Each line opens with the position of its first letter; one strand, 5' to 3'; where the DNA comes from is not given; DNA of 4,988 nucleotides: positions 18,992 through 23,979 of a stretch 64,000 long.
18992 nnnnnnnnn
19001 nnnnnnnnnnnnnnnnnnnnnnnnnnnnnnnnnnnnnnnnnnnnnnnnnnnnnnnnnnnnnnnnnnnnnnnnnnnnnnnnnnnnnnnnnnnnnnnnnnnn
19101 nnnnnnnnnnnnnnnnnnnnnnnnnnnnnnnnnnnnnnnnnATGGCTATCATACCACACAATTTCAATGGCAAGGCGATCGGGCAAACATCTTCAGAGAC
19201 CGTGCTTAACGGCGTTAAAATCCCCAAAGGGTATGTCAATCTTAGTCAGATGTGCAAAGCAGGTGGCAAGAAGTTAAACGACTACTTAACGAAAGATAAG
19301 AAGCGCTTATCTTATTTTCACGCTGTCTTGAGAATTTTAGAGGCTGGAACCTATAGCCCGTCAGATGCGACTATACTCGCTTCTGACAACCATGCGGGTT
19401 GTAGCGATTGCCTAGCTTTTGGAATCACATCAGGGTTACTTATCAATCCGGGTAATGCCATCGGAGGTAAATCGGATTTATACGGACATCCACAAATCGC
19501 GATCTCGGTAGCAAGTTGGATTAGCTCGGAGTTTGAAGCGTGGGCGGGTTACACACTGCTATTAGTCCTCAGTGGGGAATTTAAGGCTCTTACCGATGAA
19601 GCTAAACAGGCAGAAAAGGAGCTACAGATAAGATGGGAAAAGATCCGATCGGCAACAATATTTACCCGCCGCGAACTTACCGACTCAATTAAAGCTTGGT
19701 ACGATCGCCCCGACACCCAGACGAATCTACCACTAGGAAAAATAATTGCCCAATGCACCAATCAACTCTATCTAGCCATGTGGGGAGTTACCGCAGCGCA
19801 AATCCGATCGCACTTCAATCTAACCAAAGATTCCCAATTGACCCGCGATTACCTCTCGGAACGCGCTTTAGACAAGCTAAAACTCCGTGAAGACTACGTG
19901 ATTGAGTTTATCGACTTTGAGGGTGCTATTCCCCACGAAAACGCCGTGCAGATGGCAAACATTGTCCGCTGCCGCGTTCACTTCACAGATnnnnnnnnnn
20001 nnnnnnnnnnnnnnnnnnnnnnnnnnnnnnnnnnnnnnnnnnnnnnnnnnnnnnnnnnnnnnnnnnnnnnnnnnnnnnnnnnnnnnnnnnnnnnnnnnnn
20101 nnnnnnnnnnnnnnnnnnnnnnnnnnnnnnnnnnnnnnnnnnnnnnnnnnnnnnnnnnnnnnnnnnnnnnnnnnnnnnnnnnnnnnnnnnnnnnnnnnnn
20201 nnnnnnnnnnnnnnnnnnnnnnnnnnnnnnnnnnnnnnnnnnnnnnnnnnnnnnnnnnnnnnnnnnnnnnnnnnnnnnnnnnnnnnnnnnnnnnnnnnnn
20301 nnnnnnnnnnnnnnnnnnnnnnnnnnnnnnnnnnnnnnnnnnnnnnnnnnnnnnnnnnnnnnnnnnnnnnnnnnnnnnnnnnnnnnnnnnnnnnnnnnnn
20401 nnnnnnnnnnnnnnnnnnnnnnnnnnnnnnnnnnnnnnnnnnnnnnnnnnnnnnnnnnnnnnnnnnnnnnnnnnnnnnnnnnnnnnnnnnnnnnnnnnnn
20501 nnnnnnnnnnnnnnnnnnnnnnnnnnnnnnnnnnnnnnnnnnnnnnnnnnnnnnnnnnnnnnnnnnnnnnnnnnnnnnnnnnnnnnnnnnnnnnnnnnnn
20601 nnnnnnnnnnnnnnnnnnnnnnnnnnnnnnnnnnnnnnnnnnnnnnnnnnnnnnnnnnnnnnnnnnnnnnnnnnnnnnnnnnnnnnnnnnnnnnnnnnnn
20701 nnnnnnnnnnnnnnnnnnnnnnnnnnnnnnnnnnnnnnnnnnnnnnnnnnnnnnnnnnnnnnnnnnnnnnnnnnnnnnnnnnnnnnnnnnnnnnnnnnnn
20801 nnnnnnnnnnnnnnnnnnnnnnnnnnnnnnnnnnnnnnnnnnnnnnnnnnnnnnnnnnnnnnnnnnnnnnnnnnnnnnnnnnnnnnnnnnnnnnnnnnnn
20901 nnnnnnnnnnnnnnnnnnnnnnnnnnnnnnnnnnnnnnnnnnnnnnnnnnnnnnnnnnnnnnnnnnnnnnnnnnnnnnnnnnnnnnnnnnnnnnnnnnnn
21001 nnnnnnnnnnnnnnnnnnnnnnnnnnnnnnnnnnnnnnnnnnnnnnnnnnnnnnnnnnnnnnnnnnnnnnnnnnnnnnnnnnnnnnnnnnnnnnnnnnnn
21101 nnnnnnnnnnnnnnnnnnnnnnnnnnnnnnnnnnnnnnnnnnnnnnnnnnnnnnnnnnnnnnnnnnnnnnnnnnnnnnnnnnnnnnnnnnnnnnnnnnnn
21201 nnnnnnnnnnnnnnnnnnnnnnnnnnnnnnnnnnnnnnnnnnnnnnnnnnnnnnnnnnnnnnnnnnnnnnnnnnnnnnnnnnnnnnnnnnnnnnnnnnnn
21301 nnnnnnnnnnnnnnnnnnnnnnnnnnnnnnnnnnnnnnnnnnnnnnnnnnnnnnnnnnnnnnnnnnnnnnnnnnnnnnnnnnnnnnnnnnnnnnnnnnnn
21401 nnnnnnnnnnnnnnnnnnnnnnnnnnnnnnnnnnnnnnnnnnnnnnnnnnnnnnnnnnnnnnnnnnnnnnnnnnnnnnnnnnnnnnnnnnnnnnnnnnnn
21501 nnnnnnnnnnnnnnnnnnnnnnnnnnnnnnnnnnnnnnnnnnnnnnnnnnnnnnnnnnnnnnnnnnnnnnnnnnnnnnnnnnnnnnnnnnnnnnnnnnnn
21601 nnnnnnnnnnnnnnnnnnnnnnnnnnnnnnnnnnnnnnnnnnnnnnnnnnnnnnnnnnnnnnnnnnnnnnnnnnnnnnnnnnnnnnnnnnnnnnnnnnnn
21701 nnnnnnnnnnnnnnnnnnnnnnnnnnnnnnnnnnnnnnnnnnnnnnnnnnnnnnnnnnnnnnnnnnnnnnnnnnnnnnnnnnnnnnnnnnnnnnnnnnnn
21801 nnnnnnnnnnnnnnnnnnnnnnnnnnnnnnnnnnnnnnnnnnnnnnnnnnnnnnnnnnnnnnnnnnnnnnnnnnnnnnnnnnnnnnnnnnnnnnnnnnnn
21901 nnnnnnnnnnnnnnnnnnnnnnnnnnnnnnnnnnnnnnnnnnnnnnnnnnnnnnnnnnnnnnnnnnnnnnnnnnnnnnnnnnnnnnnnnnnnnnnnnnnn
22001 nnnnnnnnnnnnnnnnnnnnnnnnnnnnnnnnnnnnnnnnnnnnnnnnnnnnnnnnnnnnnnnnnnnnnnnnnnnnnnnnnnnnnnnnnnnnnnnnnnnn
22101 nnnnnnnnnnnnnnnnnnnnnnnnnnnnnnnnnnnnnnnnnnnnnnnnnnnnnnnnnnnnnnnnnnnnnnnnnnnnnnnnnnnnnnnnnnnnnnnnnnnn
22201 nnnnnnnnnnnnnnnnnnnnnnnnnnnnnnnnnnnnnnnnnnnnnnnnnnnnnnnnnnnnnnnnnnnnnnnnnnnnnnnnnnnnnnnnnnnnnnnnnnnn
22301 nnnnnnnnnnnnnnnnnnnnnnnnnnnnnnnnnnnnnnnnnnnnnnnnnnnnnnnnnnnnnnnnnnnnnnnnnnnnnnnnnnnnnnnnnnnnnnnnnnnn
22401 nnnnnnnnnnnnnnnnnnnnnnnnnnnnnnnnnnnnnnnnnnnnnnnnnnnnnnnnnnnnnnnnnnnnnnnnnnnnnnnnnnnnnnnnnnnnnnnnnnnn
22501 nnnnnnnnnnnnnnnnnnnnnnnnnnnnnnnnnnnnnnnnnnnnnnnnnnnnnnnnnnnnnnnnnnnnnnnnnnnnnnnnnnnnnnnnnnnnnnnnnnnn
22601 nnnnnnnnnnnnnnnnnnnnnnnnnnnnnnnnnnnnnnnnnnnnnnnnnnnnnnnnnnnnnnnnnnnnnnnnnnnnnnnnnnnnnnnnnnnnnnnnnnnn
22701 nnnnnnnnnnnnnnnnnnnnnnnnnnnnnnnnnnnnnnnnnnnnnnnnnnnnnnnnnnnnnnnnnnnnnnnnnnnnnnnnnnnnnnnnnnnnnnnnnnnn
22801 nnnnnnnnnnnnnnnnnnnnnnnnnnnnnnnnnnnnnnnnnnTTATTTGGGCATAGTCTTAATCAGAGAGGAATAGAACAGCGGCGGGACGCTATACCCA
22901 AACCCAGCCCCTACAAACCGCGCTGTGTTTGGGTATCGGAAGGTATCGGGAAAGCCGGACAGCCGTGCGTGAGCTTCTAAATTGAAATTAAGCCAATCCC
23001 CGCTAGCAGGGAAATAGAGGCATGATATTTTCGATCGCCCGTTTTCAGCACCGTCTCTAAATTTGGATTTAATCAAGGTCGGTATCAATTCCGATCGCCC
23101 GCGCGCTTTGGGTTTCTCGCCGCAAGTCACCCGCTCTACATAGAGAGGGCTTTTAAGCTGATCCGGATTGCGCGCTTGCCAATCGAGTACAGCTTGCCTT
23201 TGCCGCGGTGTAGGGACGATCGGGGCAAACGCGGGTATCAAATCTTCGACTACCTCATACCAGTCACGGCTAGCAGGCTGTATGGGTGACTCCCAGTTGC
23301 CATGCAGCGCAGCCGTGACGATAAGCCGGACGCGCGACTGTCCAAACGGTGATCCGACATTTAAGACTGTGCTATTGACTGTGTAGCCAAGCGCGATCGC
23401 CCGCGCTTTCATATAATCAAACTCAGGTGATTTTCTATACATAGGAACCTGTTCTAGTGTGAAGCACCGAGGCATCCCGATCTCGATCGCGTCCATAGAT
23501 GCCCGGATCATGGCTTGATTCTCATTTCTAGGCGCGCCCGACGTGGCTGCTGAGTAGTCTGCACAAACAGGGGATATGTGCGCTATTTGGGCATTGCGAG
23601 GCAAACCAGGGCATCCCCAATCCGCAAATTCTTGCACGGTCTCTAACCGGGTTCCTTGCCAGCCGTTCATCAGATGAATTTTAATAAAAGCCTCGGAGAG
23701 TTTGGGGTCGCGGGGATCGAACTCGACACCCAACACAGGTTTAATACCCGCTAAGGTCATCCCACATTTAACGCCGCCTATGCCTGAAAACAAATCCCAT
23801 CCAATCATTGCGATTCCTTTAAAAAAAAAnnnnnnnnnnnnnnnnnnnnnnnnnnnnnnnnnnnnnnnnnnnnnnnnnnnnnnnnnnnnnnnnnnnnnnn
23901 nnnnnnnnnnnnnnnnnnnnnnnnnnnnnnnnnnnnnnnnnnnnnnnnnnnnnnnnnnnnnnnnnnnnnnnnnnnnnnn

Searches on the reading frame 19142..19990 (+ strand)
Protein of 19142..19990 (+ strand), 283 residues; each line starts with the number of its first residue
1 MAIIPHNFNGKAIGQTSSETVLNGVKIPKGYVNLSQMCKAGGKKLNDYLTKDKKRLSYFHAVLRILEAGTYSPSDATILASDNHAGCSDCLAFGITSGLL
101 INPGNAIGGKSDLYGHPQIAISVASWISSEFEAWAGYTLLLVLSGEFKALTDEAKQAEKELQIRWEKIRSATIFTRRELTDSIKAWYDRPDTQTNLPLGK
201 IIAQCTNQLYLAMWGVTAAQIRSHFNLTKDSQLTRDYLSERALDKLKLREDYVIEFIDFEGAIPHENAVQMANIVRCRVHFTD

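Call 17: search_protein_families(library=pfam, proteins=[window:19142-19990:+], max_evalue=0.01)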
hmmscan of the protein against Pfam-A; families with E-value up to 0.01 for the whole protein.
window:19142-19990:+ (283 aa): 1 family
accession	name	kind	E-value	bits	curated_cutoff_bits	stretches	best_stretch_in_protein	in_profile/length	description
PF04383.19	KilA-N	-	3.3e-08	33.8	23.8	1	28-134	14-96/107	KilA-N domain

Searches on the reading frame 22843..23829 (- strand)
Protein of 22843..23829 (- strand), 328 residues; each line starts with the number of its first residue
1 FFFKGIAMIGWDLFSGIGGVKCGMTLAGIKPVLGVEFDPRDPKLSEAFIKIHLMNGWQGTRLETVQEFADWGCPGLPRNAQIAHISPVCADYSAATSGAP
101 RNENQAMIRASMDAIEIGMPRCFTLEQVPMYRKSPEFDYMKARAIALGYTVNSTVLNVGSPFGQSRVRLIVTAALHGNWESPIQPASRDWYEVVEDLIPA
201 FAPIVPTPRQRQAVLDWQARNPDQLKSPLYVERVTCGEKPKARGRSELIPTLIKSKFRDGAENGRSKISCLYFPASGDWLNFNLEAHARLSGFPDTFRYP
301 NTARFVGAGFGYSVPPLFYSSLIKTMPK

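Call 16: search_protein_families(library=pfam, proteins=[window:22843-23829:-], max_evalue=0.01)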
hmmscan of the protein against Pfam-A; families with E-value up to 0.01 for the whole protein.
window:22843-23829:- (328 aa): 1 family
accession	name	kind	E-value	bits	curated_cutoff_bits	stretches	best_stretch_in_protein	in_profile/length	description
PF00145.23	DNA_methylase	-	2.3e-13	50.7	22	1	11-180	4-168/324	C-5 cytosine-specific DNA methylase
